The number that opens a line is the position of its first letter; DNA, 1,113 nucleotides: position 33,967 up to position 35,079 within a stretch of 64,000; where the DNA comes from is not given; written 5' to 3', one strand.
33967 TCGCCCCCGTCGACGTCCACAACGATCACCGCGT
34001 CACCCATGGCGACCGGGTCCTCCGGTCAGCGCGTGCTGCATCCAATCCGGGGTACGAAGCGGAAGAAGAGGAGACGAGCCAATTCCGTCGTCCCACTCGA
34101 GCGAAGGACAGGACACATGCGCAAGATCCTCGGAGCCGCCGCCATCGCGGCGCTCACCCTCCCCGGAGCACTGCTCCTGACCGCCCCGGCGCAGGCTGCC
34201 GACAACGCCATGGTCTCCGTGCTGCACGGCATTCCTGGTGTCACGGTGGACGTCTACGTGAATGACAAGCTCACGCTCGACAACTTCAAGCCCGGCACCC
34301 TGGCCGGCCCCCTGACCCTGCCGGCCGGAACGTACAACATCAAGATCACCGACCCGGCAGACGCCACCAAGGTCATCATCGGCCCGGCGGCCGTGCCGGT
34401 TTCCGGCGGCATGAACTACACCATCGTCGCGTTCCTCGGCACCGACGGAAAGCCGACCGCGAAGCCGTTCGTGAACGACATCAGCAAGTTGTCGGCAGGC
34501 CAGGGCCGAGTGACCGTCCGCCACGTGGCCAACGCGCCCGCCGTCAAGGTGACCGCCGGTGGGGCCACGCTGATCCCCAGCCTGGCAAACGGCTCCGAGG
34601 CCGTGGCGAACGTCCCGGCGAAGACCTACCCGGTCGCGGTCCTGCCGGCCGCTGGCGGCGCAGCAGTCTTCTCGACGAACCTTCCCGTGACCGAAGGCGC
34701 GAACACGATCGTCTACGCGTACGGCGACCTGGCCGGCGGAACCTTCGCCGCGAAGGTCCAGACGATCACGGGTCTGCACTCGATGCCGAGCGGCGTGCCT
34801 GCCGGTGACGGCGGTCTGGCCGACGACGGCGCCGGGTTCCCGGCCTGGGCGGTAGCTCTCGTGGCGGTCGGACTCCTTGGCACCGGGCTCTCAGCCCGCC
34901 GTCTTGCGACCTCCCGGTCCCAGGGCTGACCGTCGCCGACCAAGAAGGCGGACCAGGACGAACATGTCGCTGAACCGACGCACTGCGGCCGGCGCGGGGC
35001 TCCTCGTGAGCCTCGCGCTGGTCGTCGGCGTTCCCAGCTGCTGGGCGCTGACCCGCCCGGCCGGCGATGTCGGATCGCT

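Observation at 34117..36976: Four-gene operon: DUF4397 surface protein, class F sortase, ECF sigma and RskA anti-sigma, with a sorting signal that lacks LPXTG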

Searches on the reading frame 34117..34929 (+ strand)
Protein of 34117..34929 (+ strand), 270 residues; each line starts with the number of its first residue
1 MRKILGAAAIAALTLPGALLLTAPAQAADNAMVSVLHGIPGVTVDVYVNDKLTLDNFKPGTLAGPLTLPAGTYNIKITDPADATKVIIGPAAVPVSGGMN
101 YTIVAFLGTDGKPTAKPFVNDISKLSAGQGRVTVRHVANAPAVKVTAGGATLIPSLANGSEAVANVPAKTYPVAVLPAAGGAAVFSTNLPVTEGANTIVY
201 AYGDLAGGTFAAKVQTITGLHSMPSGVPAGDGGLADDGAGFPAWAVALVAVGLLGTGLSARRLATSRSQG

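Call 5: search_protein_families(library=pfam, proteins=[window:34117-34929:+], max_evalue=0.01)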
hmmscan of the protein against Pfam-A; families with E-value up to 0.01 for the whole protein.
window:34117-34929:+ (270 aa): 1 family
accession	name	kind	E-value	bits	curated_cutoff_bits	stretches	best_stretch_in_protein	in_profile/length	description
PF14344.12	DUF4397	-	6.4e-27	94.9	30.6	1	31-146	1-119/119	Domain of unknown function (DUF4397)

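Call 6: search_protein_families(library=ncbifam, proteins=[window:34117-34929:+], max_evalue=0.01)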
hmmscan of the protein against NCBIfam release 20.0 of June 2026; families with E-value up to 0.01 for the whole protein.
window:34117-34929:+ (270 aa): 0 families

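Call 11: find_homologous_proteins(query=window:34117-34929:+, max_evalue=0.00001)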
Query window:34117-34929:+ (270 aa): 706 proteins with E <= 0.00001 among 8000 candidates; the best 120 are listed.
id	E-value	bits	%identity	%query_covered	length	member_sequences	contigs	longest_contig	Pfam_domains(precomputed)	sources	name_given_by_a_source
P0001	1.2e-162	558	100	100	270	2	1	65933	PF14344.13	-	-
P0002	2.0e-138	478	84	89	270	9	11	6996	PF14344.13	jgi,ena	-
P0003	3.7e-129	448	80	97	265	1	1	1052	PF14344.13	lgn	-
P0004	4.5e-110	385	73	88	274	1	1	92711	PF14344.13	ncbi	-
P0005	6.5e-108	378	74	84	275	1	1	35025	PF14344.13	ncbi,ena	-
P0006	1.8e-106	374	72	90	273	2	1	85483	PF14344.13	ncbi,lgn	-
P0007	7.7e-101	355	70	88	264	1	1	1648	PF14344.13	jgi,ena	jgi:hypothetical protein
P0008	2.5e-99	350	66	94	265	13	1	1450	PF14344.13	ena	-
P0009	8.0e-97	342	69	88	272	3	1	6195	PF14344.13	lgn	-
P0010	5.8e-94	333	63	100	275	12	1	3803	PF14344.13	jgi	jgi:hypothetical protein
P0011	2.6e-91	324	64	88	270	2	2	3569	PF14344.13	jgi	jgi:hypothetical protein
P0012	1.3e-90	322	64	88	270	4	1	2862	PF14344.13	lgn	-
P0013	4.4e-90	320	63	87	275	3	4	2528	PF14344.13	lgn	-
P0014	1.9e-86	308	62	100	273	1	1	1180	PF14344.13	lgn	-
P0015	4.3e-85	303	65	79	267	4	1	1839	PF14344.13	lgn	-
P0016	5.7e-85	303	67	78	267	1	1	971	PF14344.13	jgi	jgi:hypothetical protein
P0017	5.1e-84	300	63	89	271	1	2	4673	PF14344.13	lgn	-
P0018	1.1e-83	299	57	100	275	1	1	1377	PF14344.13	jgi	jgi:hypothetical protein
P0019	3.4e-81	291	65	80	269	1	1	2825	PF14344.13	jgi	jgi:hypothetical protein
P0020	2.2e-80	288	61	90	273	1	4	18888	PF14344.13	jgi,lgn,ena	-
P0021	8.7e-80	286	60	90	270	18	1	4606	PF14344.13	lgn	-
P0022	2.4e-79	285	59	90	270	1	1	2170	PF14344.13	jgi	jgi:hypothetical protein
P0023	7.7e-79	283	60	90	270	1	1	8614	PF14344.13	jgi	jgi:hypothetical protein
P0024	3.5e-78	281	55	99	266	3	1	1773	PF14344.13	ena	-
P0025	5.7e-78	280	58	95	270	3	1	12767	PF14344.13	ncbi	-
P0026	1.1e-77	279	59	87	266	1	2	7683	PF14344.13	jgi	jgi:hypothetical protein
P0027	2.5e-76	275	58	90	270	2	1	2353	PF14344.13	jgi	jgi:hypothetical protein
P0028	3.0e-76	275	59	92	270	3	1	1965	PF14344.13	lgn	-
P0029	5.1e-76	274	60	92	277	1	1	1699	PF14344.13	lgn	-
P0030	1.7e-75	272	57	87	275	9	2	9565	PF14344.13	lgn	-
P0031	2.8e-75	271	57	93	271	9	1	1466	PF14344.13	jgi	-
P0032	3.4e-75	271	59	89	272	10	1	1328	PF14344.13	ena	-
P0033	4.5e-75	271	57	97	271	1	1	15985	PF14344.13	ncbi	ncbi:MAG: DUF4397 domain-containing protein [Actinomycetes bacterium]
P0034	5.2e-75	270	56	87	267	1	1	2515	PF14344.13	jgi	jgi:hypothetical protein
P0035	7.4e-75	270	54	98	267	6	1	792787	PF14344.13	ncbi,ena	-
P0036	2.2e-74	268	62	87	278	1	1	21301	PF14344.13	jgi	jgi:hypothetical protein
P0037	2.3e-74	268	59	92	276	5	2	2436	PF14344.13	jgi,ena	jgi:hypothetical protein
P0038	1.9e-73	265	58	79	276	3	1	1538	PF14344.13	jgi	jgi:hypothetical protein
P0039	1.4e-72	262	54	99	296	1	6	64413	PF14344.13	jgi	jgi:hypothetical protein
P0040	3.8e-72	261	58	89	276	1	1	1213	PF14344.13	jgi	jgi:hypothetical protein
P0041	8.1e-72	260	58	91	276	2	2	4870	PF14344.13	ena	-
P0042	2.4e-71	258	58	93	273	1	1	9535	PF14344.13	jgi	jgi:hypothetical protein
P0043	6.3e-70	254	54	98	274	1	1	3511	PF14344.13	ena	-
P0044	3.2e-68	248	57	85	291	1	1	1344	PF14344.13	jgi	jgi:hypothetical protein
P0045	3.9e-67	245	56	90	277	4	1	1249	PF14344.13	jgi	-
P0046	7.7e-67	244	44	73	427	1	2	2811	PF14344.13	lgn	-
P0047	1.4e-66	243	56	91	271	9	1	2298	PF14344.13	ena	-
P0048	1.5e-66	243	54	100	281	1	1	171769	PF14344.13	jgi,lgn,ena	-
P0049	3.2e-66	242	52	99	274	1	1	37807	PF14344.13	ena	-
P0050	1.8e-65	239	55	91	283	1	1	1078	PF14344.13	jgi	jgi:hypothetical protein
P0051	2.0e-65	239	55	89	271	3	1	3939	PF14344.13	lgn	-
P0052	7.0e-65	237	52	97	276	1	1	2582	PF14344.13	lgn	-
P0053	1.4e-64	236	54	88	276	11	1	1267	PF14344.13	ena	-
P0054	5.8e-64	234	53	88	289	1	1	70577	PF14344.13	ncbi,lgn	-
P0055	1.1e-63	233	61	75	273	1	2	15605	PF14344.13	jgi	jgi:hypothetical protein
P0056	1.6e-63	233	54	90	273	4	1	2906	PF14344.13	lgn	-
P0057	2.0e-63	232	54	86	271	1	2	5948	PF14344.13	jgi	jgi:hypothetical protein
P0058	3.3e-63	232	53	99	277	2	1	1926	PF14344.13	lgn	-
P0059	7.5e-63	231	53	95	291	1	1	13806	PF14344.13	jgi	jgi:hypothetical protein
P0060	2.5e-62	229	53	91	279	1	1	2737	PF14344.13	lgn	-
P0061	4.7e-62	228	53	80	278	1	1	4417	PF14344.13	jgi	jgi:hypothetical protein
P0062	5.9e-62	228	53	91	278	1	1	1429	PF14344.13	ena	-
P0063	1.1e-61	227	52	92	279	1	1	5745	PF14344.13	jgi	jgi:hypothetical protein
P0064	1.3e-61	227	52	97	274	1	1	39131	PF14344.13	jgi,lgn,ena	-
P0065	1.6e-61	226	54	89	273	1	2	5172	PF14344.13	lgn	-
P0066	3.2e-61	225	52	97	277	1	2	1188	PF14344.13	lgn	-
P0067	3.4e-61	225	50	89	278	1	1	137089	PF14344.13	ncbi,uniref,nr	ncbi:DUF4397 domain-containing protein [Agromyces laixinhei]|uniref:DUF4397 domain-containing protei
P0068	3.6e-61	225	53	100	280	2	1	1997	PF14344.13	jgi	jgi:hypothetical protein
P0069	5.1e-61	225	52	91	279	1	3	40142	PF14344.13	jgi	jgi:hypothetical protein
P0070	5.7e-61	224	51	97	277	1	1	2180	PF14344.13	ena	-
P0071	6.6e-61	224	53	85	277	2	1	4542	PF14344.13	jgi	jgi:hypothetical protein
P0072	8.6e-61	224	52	90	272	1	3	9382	PF14344.13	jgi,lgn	jgi:hypothetical protein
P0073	8.9e-61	224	59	79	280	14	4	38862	PF14344.13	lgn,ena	-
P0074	9.2e-61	224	52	90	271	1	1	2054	PF14344.13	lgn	-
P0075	1.0e-60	224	53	88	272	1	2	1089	PF14344.13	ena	-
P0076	1.1e-60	224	54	89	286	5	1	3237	PF14344.13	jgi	-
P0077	1.5e-60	223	52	91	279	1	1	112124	PF14344.13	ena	-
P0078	1.5e-60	223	51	97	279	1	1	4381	PF14344.13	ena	-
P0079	1.5e-60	223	52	97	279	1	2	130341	PF14344.13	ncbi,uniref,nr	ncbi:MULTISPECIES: DUF4397 domain-containing protein [Cryobacterium]|uniref:DUF4397 domain-containin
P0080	2.0e-60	223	52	91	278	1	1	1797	PF14344.13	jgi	jgi:hypothetical protein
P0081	2.7e-60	222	51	97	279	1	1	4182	PF14344.13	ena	-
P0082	3.0e-60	222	51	97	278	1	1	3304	PF14344.13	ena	-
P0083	3.3e-60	222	54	91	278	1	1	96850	PF14344.13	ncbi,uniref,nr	ncbi:DUF4397 domain-containing protein [Cryobacterium tagatosivorans]|uniref:DUF4397 domain-containi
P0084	3.4e-60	222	54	90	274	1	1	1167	PF14344.13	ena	-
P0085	3.7e-60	222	50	97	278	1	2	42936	PF14344.13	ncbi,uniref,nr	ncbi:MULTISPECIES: DUF4397 domain-containing protein [unclassified Cryobacterium]|uniref:DUF4397 dom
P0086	3.8e-60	222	51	97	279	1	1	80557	PF14344.13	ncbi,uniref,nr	ncbi:DUF4397 domain-containing protein [Cryobacterium sp. TMT1-62]|uniref:DUF4397 domain-containing 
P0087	3.8e-60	222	51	97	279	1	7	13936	PF14344.13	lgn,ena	-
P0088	4.8e-60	221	49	99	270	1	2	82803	PF14344.13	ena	-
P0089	5.1e-60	221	54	91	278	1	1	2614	PF14344.13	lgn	-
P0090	5.4e-60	221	55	79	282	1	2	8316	PF14344.13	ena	-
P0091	5.6e-60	221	49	99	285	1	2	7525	PF14344.13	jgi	jgi:hypothetical protein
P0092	5.6e-60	221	52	91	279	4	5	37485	PF14344.13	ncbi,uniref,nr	ncbi:DUF4397 domain-containing protein [Cryobacterium sp. TMT1-21]|uniref:DUF4397 domain-containing 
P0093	6.0e-60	221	51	97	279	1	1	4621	PF14344.13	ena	-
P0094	6.2e-60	221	50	91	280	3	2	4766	PF14344.13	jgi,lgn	-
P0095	7.6e-60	221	51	97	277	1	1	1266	PF14344.13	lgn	-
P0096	8.0e-60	221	55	90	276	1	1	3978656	PF14344.13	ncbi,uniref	ncbi:DUF4397 domain-containing protein [Agromyces sp. MMS24-JH15]|uniref:DUF4397 domain-containing p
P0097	1.2e-59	220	55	79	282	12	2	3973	PF14344.13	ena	-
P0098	1.2e-59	220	54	90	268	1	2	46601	PF14344.13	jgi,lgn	jgi:hypothetical protein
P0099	1.2e-59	220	50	82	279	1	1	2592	PF14344.13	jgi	jgi:hypothetical protein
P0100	1.2e-59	220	51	97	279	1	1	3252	PF14344.13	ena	-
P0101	1.4e-59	220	55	75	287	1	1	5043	PF14344.13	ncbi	ncbi:MAG: DUF4397 domain-containing protein [Microbacteriaceae bacterium]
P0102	1.8e-59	220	54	87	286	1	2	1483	PF14344.13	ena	-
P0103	2.0e-59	219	58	77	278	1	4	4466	PF14344.13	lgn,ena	-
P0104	2.2e-59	219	50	97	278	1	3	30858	PF14344.13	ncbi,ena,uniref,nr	ncbi:DUF4397 domain-containing protein [Cryobacterium cheniae]|uniref:DUF4397 domain-containing prot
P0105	2.2e-59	219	50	97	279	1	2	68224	PF14344.13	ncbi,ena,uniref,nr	ncbi:DUF4397 domain-containing protein [Cryobacterium sp. M25]|uniref:DUF4397 domain-containing prot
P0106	2.4e-59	219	50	97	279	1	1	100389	PF14344.13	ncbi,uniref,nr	ncbi:DUF4397 domain-containing protein [Cryobacterium sp. Hz7]|uniref:DUF4397 domain-containing prot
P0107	2.6e-59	219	51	91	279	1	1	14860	PF14344.13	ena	-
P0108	2.7e-59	219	50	97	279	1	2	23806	PF14344.13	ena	-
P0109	2.8e-59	219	54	89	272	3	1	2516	PF14344.13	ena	-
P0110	2.8e-59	219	50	87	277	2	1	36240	PF14344.13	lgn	-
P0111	3.0e-59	219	52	97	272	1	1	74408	PF14344.13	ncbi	ncbi:MAG: DUF4397 domain-containing protein [Cellulomonas sp.]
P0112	3.1e-59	219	51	97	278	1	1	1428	PF14344.13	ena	-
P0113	3.1e-59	219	50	100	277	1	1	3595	PF14344.13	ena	-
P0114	3.2e-59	219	51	97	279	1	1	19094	PF14344.13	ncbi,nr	ncbi:MAG: DUF4397 domain-containing protein [Ramlibacter sp.]|nr:DUF4397 domain-containing protein [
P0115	3.6e-59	219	50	87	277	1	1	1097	PF14344.13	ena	-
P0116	3.8e-59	218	53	82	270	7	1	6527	PF14344.13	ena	-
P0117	3.9e-59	218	51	91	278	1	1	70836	PF14344.13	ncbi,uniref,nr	ncbi:DUF4397 domain-containing protein [Cryobacterium cryoconiti]|uniref:DUF4397 domain-containing p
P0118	5.2e-59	218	51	90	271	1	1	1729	PF14344.13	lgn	-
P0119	5.8e-59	218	54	79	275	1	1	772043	PF14344.13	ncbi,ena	-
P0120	6.3e-59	218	49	100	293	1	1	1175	PF14344.13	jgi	jgi:hypothetical protein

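Call 15: find_related_loci(query=A1, collection=genome_contigs, flank=7000)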
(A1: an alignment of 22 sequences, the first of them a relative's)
Query A1 (270 aa) in genome_contigs; peptide patterns used: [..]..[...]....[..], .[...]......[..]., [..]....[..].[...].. (x = any residue, [..] = any of these).
599 stretches matched a pattern (row limit reached: there are more); 582 encode a relative of the query (tblastn E <= 1e-3); the best 80 are kept; 80 distinct loci.
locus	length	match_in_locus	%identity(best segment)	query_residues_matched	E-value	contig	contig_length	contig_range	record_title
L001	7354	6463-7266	64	2-268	1e-97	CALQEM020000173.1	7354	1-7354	MAG: Bifidobacterium breve isolate HRSG-H13-bin-111 genome assembly, contig: HRSG-H13-C17122, whole genome shotgun seque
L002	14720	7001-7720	70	33-270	7e-94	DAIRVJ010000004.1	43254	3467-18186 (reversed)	MAG TPA_asm: Candidatus Nanopelagicales bacterium isolate CTOTU26090 NODE_229_length_43254_cov_13.961295, whole genome s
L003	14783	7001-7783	56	8-267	2e-82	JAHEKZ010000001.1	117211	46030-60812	MAG: Actinomycetes bacterium isolate Ww60 NODE_161_length_117211_cov_14.249398, whole genome shotgun sequence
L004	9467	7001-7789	57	7-268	6e-76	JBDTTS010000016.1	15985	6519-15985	MAG: Actinomycetes bacterium isolate cluster3_bin.301 NODE_14061_length_15985_cov_4.996422, whole genome shotgun sequenc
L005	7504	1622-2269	59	25-240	2e-75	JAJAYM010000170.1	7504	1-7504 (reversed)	MAG: Actinomycetes bacterium isolate CAN_BIN10 c_000000090576, whole genome shotgun sequence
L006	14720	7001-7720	54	24-262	2e-67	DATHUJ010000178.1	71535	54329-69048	MAG TPA_asm: Jiangellales bacterium isolate SMAG_U16104 k141_154253, whole genome shotgun sequence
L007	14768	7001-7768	53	5-257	3e-66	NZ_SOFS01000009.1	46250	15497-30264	Cryobacterium glucosi strain MDB1-5 C303, whole genome shotgun sequence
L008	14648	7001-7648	58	23-234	4e-66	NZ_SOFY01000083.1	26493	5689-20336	Cryobacterium shii strain TMT1-22 C561, whole genome shotgun sequence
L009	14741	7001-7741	52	24-266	1e-65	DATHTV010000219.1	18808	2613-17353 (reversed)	MAG TPA_asm: Jiangellales bacterium isolate SMAG_U16089 k141_1745408, whole genome shotgun sequence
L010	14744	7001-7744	51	1-246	1e-64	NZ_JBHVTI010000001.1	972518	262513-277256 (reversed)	Agromyces sp. NPDC058110 NPDC058110_T29_H6.ctg-0001, whole genome shotgun sequence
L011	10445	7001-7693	55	5-234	2e-64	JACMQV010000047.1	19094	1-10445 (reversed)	MAG: Cryobacterium sp. isolate LF-bin-465 FL-bin-465-contig-k141_349753, whole genome shotgun sequence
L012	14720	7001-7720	54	1-235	2e-64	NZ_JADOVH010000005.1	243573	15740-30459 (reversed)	Frigoribacterium sp. CG_9.8 Ga0418718_05, whole genome shotgun sequence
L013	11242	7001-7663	56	14-234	6e-64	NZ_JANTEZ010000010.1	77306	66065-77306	Herbiconiux gentiana strain CPCC 205716 Scaffold10, whole genome shotgun sequence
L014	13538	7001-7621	56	31-244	2e-63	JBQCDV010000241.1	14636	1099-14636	MAG: Actinomycetales bacterium isolate bin1048 k127_4944769, whole genome shotgun sequence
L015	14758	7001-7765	50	4-260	7e-63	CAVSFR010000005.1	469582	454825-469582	MAG: uncultured Actinomycetota bacterium isolate MFD02581.bin.1.242 genome assembly, contig: contig_21966, whole genome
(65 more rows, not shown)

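Call 26: search_solved_structures(query=A1, max_evalue=1, show_alignments=1)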
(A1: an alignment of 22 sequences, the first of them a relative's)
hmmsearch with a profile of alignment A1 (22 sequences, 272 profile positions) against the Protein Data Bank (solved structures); distinct sequences matched with E-value up to 1: 6.
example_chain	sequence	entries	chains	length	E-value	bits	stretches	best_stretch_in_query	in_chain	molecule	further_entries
1i9w_A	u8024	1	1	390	0.15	14.7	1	23-55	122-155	FUSION PROTEIN E1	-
1rer_A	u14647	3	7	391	0.15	14.7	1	23-55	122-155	Structural polyprotein | Structural polyprotein (P130) | Spike glycoprotein E1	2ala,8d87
9kqr_j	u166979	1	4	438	0.17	14.4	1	23-55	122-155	Spike glycoprotein E1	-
8ihp_B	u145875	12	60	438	0.17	14.4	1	23-55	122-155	Spike glycoprotein E1 | Glycoprotein E1 | pike glycoprotein E1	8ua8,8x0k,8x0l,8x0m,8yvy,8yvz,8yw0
4jfc_A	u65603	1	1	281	0.26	13.8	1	142-253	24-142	Enoyl-CoA hydratase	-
8bd7_S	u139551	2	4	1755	0.73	12.4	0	189-264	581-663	Intraflagellar transport protein 172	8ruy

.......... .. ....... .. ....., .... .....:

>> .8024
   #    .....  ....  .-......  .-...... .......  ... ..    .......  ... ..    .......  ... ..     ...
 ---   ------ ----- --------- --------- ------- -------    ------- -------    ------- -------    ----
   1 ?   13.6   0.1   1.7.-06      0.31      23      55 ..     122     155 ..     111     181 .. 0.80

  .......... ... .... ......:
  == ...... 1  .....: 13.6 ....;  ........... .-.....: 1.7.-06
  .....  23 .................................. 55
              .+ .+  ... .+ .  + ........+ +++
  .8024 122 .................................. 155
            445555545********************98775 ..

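Call 49: predict_structure(alignment_id=A1)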
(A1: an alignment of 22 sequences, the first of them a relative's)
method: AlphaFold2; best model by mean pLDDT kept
length: 270 residues; sequences in the alignment: 22
mean_pLDDT: 78.4   pTM: 0.67
mean pLDDT of the five models: 78.4, 77.2, 76.8, 73.8, 73.3
residues with pLDDT >= 90: 101; 70-90: 96; 50-70: 29; < 50: 44
segments of 3 or more residues with pLDDT < 50: 1-15, 17-26, 225-242
pLDDT, mean of each block of 10 residues (from residue 1): 41 43 55 92 86 89 89 87 84 90 92 92 93 94 87 91 94 86 88 95 90 91 53 39 54 56 67
secondary structure, 60 per line:
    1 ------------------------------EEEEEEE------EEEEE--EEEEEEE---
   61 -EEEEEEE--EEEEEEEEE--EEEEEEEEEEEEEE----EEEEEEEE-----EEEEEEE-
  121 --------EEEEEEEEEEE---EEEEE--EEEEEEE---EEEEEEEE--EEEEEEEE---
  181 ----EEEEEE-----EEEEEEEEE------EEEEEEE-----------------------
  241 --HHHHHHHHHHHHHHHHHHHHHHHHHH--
elements in order: E31-37 E44-48 E51-57 E62-68 E71-79 E82-95 E100-107 E113-119 E129-139 E143-147 E150-156 E160-167 E170-177 E185-190 E196-204 E211-217 H243-268

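Call 53: fold_search(model_id=the predicted structure, library=pdb)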
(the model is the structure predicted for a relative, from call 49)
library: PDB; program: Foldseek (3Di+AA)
matches with E <= 10: 544; with E <= 0.001: 11
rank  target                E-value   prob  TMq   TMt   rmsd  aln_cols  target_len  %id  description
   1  5a9i_A                2.5e-07  1.00  0.45  0.60   5.2       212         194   13  Crystal structure of the extracellular domain of PepT2 (released 2015-09-09)
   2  7pmw_A                4.1e-07  1.00  0.50  0.23   3.9       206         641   14  HsPepT1 bound to Ala-Phe in the outward facing occluded conformation (released 2021-10-20)
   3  7pmx_A                7.7e-07  1.00  0.45  0.21   4.8       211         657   12  HsPepT1 bound to Ala-Phe in the outward facing open conformation (released 2021-10-20)
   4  5a9h                  1.0e-06  1.00  0.47  0.64   4.8       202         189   13  Crystal structure of the extracellular domain of PepT2 (released 2015-09-09)
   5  7s8u                  1.8e-06  1.00  0.48  0.21   4.7       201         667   15  Cryo-EM structure of a mammalian peptide transporter (PepT1/slc15a1) in nanodisc (released 2022-07-20)
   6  7nqk_A                3.1e-06  1.00  0.46  0.21   5.0       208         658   12  Cryo-EM structure of the mammalian peptide transporter PepT2 (released 2021-07-07)
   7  5a9d_A                3.6e-06  1.00  0.29  0.41  13.8       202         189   10  Crystal structure of the extracellular domain of PepT1 (released 2015-09-09)
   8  7pmy_A                2.3e-05  1.00  0.46  0.21   6.0       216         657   12  HsPepT2 bound to Ala-Phe in the inward facing partially occluded conformation (released 2021-10-20)
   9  5xya                  4.7e-04  0.90  0.17  0.04  17.8       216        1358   15  Crystal structure of a serine protease from Streptococcus species (released 2018-08-08)
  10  7edd                  6.2e-04  0.87  0.17  0.04  18.7       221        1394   14  Crystal structure of a serine protease from Streptococcus pyogenes (released 2021-05-12)
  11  6vjb                  7.3e-04  0.94  0.19  0.05  19.6       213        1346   13  Crystal structure of a catalytically inactive CXC Chemokine-degrading protease SpyCEP from Streptococcus pyogenes (released 2020-04-15)
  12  3ufi                  1.0e-03  0.77  0.20  0.19  17.5       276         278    9  Crystal structure of a putative cell adhesion protein (BACOVA_04980) from Bacteroides ovatus ATCC 8483 at 2.18 A resolut (released 2011-12-14)
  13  5xyr                  1.6e-03  0.80  0.18  0.04  18.2       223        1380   13  Crystal structure of a serine protease from Streptococcus species (released 2018-08-08)
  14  6czt_MODEL_1_A        2.6e-03  1.00  0.27  0.78   2.6        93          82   14  CS-rosetta determined structures of the N-terminal domain of AlgF from P. aeruginosa (released 2019-04-17)
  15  5nfi                  3.1e-03  0.72  0.20  0.19  19.7       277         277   12  The fimbrial anchor protein Mfa2 from Porphyromonas gingivalis (released 2018-02-07)
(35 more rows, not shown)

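Call 72: find_encoding_contigs(protein=P0001, flank=6000, max_places=3)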
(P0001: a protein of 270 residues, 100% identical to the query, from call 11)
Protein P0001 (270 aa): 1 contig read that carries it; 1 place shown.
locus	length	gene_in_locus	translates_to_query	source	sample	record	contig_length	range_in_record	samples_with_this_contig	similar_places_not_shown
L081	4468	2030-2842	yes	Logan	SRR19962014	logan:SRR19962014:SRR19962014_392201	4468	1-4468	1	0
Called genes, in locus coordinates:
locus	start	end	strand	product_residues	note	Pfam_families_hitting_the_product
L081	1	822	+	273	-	?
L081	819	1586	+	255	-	PF01061:ABC2_membrane, PF12698:ABC2_membrane_3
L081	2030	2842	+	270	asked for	PF14344:DUF4397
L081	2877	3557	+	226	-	PF04203:Sortase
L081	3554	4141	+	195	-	PF04542:Sigma70_r2, PF08281:Sigma70_r4_2, PF04545:Sigma70_r4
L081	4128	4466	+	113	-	?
